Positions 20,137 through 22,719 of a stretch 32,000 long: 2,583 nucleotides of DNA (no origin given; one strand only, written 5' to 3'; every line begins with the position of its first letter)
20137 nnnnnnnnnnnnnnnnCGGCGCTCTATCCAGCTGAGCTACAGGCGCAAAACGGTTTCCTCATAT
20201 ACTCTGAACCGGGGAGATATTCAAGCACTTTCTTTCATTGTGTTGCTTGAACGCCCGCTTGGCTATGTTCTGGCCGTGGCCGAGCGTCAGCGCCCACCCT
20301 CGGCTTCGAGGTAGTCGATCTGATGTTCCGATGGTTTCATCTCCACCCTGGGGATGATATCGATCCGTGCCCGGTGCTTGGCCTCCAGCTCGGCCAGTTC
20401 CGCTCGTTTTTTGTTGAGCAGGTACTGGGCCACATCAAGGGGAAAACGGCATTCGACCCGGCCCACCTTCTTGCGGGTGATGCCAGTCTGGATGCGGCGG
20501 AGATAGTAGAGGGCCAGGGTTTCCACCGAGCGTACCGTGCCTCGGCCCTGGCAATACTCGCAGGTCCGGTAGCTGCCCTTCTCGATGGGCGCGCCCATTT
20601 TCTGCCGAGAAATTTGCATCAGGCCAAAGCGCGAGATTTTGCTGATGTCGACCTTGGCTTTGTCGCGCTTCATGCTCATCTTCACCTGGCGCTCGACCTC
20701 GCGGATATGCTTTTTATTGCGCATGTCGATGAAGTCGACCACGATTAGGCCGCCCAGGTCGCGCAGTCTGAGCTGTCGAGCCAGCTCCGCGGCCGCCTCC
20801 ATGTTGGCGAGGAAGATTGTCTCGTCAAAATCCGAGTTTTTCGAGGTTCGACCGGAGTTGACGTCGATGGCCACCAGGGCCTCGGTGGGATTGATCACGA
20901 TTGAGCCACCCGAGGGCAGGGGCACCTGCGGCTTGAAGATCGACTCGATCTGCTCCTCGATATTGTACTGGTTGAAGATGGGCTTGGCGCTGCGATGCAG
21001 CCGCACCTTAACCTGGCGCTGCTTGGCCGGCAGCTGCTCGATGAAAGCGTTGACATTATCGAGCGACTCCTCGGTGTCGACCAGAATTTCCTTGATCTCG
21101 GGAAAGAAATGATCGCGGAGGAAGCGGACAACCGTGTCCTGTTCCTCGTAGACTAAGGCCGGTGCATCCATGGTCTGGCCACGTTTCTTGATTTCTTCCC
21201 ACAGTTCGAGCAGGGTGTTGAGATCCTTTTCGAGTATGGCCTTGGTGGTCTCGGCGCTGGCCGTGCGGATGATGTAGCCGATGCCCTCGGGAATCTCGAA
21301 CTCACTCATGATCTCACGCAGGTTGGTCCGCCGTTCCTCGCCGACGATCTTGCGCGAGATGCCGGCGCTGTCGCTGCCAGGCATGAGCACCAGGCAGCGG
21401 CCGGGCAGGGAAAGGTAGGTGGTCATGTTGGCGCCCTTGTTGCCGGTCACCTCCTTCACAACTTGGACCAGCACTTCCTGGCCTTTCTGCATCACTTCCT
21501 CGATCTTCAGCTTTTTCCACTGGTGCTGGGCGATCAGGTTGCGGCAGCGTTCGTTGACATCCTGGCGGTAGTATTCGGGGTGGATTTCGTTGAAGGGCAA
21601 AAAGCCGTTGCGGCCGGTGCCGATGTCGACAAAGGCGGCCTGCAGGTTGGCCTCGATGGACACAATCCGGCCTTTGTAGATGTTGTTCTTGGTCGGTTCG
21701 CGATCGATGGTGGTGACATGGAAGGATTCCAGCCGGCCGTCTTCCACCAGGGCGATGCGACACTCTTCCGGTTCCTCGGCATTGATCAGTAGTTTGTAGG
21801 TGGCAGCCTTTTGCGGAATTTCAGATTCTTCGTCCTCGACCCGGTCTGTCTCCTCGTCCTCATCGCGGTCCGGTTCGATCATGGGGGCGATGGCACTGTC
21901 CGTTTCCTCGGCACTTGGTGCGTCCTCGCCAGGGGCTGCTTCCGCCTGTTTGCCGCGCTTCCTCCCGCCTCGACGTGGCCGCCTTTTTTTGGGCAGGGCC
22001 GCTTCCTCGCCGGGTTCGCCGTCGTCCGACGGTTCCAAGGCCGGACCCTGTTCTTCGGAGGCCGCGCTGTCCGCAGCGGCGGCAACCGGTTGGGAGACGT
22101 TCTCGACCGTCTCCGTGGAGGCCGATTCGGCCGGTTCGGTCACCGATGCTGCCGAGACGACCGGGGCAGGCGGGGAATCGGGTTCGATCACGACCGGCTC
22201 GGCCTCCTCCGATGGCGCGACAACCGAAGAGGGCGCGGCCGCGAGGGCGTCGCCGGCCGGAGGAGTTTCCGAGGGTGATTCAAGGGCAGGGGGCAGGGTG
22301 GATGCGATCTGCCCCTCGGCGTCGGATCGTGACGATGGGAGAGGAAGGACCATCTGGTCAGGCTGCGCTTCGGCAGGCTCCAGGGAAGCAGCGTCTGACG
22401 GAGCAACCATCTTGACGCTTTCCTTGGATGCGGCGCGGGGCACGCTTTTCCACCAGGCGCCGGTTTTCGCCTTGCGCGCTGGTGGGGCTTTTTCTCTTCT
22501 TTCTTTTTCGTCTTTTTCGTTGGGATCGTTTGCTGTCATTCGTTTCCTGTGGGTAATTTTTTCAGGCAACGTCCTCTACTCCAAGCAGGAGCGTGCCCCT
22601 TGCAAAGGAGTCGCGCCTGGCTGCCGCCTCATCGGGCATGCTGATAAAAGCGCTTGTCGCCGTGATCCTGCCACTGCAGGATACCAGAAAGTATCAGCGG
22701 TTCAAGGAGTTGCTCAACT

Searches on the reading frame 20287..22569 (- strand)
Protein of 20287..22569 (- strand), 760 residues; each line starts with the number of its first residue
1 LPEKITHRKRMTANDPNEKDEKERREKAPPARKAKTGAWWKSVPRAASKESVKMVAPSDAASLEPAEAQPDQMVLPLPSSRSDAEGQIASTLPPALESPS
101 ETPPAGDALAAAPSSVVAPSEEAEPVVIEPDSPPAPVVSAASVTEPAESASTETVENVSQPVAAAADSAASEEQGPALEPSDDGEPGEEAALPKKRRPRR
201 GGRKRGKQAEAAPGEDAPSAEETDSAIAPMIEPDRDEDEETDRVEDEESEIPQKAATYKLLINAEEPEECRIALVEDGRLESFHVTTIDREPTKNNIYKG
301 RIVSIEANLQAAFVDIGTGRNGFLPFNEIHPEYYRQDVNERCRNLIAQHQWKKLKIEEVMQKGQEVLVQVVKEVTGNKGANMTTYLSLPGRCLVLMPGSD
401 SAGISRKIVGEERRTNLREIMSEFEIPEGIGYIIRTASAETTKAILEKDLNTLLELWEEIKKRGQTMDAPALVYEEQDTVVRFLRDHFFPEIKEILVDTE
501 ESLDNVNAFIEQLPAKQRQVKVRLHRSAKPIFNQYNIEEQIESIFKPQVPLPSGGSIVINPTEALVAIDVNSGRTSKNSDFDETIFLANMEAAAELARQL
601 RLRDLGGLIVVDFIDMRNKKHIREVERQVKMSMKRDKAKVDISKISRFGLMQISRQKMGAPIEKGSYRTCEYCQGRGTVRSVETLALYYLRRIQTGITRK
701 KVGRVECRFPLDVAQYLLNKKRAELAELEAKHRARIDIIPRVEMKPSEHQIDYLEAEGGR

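Call 8: search_protein_families(library=pfam, proteins=[window:20287-22569:-], max_evalue=0.01)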
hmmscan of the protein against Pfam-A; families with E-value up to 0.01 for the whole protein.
window:20287-22569:- (760 aa): 3 families
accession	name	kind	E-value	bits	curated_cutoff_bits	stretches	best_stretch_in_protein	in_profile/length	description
PF10150.14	RNase_E_G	-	5.6e-98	328.1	25.5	1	387-657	1-269/270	Ribonuclease E/G family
PF20833.2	RNase_E_G_Thio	-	8.4e-25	87.2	26.8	1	669-752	1-84/86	RNase E/G, Thioredoxin-like domain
PF00575.29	S1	-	8.4e-08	32.9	22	1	291-373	1-62/74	S1 RNA binding domain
